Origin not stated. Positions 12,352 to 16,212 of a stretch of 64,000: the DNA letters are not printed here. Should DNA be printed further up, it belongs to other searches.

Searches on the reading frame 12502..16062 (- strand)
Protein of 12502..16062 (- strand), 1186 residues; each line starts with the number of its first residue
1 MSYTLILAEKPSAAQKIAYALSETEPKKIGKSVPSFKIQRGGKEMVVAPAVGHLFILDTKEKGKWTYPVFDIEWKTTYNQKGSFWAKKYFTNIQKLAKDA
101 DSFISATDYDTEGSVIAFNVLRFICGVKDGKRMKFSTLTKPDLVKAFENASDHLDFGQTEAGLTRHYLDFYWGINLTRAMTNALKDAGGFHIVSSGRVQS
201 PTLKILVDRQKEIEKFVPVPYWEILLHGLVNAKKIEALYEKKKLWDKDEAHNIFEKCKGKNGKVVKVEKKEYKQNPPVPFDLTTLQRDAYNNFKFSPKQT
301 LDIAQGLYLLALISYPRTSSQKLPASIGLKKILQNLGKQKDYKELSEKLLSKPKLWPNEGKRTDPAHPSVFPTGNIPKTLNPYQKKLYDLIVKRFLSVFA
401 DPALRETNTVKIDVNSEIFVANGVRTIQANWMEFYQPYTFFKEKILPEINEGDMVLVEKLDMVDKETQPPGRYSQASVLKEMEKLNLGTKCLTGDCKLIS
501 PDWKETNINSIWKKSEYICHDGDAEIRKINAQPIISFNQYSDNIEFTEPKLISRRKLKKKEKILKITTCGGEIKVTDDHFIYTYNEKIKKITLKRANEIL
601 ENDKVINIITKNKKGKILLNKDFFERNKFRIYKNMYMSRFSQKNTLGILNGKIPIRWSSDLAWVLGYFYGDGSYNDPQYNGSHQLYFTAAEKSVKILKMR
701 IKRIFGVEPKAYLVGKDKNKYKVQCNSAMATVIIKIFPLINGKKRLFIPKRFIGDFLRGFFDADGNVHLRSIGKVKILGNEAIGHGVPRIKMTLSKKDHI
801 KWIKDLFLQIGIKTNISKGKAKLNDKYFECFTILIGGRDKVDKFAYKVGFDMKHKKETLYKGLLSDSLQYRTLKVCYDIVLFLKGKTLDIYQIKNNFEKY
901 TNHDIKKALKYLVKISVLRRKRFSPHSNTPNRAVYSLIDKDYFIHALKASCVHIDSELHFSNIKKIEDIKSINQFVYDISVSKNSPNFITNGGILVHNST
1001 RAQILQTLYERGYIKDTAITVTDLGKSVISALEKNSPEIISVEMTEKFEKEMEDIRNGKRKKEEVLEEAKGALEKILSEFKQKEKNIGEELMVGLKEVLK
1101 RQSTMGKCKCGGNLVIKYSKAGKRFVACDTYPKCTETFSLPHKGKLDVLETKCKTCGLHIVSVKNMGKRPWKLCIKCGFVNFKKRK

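Call 8: search_protein_families(library=pfam, proteins=[window:12502-16062:-], max_evalue=0.001)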
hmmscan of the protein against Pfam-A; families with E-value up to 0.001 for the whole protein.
window:12502-16062:- (1186 aa): 4 families
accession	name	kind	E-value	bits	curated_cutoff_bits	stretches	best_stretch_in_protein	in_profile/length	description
PF01131.25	Topoisom_bac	-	3.3e-117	392.4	35.1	2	155-490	3-341/411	DNA topoisomerase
PF01751.28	Toprim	-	2.4e-11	44.1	23.1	1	4-137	1-95/96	Toprim domain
PF01396.24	Zn_ribbon_Top1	-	4.3e-09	36.5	32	1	1109-1141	6-37/39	Topoisomerase DNA binding C4 zinc finger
PF14528.11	LAGLIDADG_3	-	5.8e-09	36.5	22.5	1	755-849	5-82/82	LAGLIDADG-like domain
